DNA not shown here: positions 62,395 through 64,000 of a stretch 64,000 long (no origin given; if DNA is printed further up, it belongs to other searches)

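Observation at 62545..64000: Stand-alone FlhA/SctV cytoplasmic ring domain on a non-canonical two-helix anchor, with no type-III machinery nearby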

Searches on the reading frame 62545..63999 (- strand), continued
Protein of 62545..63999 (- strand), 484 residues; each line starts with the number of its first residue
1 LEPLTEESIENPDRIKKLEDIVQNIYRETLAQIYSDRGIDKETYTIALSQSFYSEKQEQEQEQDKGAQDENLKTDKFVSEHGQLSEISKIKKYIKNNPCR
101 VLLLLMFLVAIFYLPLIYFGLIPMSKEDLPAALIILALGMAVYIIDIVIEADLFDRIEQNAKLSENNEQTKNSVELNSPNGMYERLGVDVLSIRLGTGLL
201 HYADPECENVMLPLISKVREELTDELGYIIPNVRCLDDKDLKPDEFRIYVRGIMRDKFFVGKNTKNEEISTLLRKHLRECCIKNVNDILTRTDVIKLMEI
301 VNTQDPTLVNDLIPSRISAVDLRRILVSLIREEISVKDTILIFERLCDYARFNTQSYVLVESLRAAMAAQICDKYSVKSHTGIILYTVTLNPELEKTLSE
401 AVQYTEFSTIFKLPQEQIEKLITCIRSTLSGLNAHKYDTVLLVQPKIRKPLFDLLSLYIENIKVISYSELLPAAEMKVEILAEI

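Call 64: search_solved_structures(query=P0065, max_evalue=1e-10, show_alignments=5)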
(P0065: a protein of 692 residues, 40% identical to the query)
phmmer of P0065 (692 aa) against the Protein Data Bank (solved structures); distinct sequences matched with E-value up to 1e-10: 20.
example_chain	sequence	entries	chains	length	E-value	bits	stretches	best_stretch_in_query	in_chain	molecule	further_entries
36hw_A2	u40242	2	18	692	1.4e-128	433.3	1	15-688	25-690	Flagellar biosynthesis protein FlhA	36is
7amy_A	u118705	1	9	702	4.4e-122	411.8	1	17-691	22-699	Flagellar biosynthesis protein FlhA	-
7alw_A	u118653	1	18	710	4.6e-118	398.5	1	10-684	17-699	Low calcium response protein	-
12dv_B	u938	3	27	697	2.2e-115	389.6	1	11-687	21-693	Flagellar biosynthesis protein FlhA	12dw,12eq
7awa_A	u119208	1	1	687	7.2e-96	325.2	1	10-311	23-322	Secretion system apparatus protein SsaV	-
3mix_A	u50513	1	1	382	1.6e-58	201.8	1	332-686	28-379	Flagellar biosynthesis protein flhA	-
3myd_A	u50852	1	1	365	4e-42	147.6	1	344-687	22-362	Flagellar biosynthesis protein flhA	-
6ch1_A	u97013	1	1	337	1.2e-38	136.1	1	349-688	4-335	Flagellar biosynthesis protein FlhA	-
6ch2_A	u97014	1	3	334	1.7e-38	135.6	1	349-688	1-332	Flagellar biosynthesis protein FlhA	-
6ai0_A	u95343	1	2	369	3.9e-38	134.4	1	351-688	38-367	Flagellar biosynthesis protein FlhA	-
7ctn_A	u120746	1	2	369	4.2e-38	134.4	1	351-688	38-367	Flagellar biosynthesis protein FlhA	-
3a5i_A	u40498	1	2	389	4.5e-38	134.2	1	351-688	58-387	Flagellar biosynthesis protein flhA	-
6ch3_A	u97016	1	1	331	6.4e-38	133.7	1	351-688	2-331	Flagellar biosynthesis protein FlhA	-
6ai2_A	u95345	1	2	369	1.9e-37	132.1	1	351-688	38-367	Flagellar biosynthesis protein FlhA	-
6ai3_A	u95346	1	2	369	2.7e-37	131.7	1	351-688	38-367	Flagellar biosynthesis protein FlhA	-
7qij_AA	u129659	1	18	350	5.8e-21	77.7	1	376-683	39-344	Low calcium response locus protein D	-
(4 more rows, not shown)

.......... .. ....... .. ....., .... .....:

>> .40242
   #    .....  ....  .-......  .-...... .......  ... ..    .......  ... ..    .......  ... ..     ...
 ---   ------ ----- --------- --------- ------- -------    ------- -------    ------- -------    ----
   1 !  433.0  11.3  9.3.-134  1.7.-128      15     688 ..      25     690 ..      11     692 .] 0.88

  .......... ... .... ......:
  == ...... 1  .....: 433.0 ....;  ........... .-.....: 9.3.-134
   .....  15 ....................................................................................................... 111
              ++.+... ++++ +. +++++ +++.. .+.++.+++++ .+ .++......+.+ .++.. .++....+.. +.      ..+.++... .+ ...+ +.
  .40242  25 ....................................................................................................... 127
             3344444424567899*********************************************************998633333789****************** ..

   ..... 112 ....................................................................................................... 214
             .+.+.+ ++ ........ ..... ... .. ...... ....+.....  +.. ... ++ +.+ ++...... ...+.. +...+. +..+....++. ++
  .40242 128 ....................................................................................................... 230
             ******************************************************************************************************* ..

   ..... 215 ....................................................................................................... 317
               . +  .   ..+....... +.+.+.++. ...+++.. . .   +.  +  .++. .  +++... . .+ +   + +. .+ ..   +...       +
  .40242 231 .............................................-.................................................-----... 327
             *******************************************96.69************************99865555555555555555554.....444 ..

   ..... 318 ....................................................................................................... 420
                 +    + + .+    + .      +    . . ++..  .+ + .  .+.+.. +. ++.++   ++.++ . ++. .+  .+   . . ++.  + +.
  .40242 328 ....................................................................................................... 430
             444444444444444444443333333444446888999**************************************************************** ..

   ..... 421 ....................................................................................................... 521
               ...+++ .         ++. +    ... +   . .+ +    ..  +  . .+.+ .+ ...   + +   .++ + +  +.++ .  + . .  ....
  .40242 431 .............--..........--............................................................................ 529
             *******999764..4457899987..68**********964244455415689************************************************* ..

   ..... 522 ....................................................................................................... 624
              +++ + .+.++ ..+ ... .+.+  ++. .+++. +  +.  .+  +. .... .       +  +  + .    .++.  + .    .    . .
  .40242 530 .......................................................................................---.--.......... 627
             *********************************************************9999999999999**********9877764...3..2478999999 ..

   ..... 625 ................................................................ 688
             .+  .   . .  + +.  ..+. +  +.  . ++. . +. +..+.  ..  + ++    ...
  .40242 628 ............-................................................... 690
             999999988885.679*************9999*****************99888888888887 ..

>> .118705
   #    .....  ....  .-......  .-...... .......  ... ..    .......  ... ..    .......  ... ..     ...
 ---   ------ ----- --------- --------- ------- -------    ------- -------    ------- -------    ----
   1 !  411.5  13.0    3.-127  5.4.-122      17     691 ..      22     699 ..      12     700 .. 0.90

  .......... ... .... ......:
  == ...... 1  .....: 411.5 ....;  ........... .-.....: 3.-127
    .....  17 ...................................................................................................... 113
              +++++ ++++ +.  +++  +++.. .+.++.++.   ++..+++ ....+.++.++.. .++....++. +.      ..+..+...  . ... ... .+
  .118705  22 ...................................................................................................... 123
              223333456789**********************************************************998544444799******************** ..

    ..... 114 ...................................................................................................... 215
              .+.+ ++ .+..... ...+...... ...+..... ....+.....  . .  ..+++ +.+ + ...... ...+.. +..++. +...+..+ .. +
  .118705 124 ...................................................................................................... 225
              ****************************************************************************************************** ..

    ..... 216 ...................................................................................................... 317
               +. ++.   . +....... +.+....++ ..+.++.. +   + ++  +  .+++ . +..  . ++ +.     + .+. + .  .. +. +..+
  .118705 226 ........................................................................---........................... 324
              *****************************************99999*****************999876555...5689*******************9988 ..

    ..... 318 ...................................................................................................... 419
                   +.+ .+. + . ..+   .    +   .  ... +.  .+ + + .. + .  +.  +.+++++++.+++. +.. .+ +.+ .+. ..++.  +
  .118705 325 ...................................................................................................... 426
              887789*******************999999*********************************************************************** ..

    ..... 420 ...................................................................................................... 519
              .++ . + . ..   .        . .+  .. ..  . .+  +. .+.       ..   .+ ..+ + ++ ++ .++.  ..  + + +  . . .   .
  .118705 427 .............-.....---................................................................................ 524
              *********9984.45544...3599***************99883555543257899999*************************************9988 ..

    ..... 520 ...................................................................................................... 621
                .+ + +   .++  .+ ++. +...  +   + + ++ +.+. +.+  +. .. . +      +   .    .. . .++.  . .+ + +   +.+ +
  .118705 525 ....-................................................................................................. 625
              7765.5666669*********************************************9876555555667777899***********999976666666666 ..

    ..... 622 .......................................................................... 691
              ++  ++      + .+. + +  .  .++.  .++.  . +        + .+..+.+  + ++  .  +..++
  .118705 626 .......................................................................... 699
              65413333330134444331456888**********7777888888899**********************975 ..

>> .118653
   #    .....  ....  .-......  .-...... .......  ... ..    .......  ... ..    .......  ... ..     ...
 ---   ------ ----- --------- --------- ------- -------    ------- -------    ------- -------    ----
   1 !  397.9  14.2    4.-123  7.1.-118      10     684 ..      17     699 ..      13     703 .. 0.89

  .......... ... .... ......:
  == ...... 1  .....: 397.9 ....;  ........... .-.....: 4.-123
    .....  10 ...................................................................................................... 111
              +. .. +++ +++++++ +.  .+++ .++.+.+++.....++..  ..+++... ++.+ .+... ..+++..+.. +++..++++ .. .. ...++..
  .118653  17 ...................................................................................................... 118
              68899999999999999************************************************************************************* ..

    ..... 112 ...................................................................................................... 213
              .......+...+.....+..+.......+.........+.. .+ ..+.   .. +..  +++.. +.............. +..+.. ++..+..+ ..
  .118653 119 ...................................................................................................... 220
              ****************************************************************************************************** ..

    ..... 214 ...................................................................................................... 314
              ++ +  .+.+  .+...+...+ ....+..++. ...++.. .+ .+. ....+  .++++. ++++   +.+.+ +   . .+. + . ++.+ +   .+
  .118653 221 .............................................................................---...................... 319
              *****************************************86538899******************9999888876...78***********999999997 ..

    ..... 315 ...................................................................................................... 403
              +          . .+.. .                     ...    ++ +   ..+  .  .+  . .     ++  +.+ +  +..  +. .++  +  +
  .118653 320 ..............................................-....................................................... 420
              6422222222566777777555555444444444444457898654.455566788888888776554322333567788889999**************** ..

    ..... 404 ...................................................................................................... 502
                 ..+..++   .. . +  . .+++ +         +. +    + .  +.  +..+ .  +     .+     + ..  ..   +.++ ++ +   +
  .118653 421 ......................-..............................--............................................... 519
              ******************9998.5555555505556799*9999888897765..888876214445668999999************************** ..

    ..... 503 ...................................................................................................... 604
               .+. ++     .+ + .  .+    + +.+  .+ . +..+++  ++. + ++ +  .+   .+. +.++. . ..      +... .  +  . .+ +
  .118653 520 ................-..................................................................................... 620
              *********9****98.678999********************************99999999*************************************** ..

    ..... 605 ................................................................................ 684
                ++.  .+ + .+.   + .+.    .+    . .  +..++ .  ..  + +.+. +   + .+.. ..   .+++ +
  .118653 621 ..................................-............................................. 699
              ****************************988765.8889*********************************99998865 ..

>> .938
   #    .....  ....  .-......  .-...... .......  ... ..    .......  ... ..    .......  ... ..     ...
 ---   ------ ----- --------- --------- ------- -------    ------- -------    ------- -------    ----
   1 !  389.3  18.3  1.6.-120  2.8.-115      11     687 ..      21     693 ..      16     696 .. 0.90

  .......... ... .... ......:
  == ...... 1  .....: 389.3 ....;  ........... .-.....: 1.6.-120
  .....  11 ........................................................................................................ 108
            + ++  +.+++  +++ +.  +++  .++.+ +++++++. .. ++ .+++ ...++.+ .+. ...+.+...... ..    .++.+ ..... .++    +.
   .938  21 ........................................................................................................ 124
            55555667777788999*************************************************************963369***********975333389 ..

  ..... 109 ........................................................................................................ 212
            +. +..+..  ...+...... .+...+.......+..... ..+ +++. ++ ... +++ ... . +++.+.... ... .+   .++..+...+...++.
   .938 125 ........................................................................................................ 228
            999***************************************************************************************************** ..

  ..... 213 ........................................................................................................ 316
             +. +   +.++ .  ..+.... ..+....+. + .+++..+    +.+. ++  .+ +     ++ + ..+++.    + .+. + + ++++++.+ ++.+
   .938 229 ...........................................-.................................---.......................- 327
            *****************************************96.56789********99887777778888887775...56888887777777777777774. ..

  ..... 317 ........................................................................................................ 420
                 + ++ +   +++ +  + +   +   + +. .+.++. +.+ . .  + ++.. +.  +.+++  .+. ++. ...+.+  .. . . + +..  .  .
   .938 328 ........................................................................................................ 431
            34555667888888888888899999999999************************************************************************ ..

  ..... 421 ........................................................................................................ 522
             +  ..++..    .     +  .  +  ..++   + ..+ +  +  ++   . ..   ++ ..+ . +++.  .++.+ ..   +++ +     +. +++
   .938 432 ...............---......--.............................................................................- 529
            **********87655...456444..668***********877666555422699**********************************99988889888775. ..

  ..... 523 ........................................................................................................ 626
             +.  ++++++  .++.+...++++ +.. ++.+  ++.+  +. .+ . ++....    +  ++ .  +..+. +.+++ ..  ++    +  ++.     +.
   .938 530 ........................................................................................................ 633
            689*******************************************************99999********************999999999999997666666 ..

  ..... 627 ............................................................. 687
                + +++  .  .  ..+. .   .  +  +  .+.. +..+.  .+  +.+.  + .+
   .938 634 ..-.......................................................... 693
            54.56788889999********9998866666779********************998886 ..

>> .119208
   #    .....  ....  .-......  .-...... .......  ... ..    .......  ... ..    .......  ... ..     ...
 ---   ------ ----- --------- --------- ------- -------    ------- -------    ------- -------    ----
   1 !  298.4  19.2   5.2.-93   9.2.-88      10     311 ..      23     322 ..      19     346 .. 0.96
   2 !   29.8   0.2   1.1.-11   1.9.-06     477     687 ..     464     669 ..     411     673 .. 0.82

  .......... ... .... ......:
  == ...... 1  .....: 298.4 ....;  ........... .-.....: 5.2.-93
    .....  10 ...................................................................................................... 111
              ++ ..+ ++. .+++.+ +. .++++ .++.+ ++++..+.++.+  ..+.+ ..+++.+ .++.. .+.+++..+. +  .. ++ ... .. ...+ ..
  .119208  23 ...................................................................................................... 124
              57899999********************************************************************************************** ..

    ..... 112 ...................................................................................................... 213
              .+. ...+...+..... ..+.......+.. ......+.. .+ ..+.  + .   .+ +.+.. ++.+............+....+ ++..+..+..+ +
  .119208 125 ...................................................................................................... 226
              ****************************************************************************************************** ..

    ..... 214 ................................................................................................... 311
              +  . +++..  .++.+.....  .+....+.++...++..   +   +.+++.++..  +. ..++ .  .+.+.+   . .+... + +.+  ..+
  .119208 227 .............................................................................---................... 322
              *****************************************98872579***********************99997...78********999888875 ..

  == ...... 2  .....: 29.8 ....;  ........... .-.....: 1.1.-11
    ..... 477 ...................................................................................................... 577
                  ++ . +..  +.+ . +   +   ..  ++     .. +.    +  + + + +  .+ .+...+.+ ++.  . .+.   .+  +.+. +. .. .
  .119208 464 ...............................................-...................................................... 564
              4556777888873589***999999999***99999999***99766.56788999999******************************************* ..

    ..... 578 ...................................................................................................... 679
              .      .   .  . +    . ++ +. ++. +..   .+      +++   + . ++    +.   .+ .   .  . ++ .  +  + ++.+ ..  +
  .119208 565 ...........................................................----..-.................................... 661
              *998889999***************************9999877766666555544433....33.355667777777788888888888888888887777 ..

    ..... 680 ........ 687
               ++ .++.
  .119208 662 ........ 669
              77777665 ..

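Call 87: search_protein_families(library=padloc, proteins=[P0001], max_evalue=0.001)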
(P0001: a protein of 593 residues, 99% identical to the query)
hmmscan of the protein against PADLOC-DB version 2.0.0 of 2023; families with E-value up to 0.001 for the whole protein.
P0001 (593 aa): 0 families
